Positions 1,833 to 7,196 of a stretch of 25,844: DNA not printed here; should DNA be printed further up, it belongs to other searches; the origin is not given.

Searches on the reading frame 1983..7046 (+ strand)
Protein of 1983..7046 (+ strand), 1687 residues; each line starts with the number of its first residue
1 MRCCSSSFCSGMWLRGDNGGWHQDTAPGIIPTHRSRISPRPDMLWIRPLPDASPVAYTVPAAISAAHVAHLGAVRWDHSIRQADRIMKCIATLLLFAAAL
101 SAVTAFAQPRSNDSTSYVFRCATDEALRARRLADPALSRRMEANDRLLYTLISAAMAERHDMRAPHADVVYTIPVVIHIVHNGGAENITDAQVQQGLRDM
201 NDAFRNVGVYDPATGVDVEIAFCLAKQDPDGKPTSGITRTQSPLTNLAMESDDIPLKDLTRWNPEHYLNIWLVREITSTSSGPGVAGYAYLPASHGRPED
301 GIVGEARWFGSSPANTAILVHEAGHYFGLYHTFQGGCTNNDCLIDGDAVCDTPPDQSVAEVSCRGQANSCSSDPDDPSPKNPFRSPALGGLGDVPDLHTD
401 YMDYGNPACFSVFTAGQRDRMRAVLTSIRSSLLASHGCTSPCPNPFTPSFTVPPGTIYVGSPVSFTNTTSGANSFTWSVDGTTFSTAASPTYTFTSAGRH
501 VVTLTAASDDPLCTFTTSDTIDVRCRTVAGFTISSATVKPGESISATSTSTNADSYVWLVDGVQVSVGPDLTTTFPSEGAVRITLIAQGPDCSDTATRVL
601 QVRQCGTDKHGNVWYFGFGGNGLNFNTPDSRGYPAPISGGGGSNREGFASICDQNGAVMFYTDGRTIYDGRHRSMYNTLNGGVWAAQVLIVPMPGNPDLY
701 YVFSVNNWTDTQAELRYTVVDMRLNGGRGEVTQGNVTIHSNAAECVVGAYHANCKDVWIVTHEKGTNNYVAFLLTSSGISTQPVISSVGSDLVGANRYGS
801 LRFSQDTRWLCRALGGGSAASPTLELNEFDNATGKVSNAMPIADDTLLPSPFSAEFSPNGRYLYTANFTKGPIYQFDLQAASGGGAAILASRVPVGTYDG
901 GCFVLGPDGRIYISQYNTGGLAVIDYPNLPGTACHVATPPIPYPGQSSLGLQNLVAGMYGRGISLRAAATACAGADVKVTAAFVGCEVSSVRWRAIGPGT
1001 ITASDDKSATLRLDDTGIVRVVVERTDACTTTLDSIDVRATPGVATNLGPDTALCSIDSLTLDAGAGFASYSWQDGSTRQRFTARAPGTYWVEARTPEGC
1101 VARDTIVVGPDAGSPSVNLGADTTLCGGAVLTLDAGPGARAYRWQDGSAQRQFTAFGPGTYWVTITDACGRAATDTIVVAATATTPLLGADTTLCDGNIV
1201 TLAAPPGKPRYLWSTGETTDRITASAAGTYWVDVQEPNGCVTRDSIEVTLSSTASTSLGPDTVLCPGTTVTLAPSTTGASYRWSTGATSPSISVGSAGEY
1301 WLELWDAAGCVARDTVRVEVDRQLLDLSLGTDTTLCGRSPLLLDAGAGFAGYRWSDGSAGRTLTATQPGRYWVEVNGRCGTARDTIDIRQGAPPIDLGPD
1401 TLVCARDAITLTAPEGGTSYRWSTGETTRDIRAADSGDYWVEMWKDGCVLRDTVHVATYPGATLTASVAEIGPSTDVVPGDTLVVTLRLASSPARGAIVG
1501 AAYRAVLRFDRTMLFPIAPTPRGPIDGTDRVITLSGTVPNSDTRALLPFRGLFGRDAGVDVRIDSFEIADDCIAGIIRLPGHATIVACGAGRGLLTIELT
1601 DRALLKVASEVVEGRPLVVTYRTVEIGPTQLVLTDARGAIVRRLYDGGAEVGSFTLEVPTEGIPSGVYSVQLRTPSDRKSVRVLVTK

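Call 7: search_protein_families(library=pfam, proteins=[window:1983-7046:+], max_evalue=1)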
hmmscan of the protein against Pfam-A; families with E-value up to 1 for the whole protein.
window:1983-7046:+ (1687 aa): 14 families
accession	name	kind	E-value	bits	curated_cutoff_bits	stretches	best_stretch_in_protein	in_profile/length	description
PF05572.19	Peptidase_M43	-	1.2e-14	54.9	23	1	261-425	11-151/152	Pregnancy-associated plasma protein-A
PF16820.11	PKD_3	-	1.3e-07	31.8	26.3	2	458-506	16-66/68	PKD-like domain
PF06832.18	BiPBP_C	-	4.7e-07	30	26.8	1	459-507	31-81/90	Penicillin-Binding Protein C-terminus Family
PF18911.6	PKD_4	-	1.5e-05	25.4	27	1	463-523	20-85/85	PKD domain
PF13688.12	Reprolysin_5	-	0.00033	21.4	27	1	252-342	81-168/196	Metallo-peptidase family M12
PF00801.26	PKD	-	0.0012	19.3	23.5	1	454-510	8-69/80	PKD domain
PF23623.1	GBD_IRG7_N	-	0.018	15.6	27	0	486-518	60-92/95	IRG7 N-terminal galactose binding domain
PF08450.18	SGL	-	0.024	14.7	26.3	1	854-925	139-211/246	SMP-30/Gluconolactonase/LRE-like region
PF13583.11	Reprolysin_4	-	0.041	14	22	1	311-338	131-158/203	Metallo-peptidase family M12B Reprolysin-like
PF13574.12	Reprolysin_2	-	0.066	13.5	27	1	315-350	125-161/195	Metallo-peptidase family M12B Reprolysin-like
PF19081.6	Ig_7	-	0.077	13.7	27.3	0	1214-1249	44-79/84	Ig-like domain CHU_C associated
PF10282.15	Lactonase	-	0.077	12.6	21.7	1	823-928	14-117/344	Lactonase, 7-bladed beta-propeller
PF13582.12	Reprolysin_3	-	0.12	13.3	22.4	1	284-332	76-123/123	Metallo-peptidase family M12B Reprolysin-like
PF11192.13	DUF2977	-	0.15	12.6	21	1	833-866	17-49/61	Protein of unknown function (DUF2977)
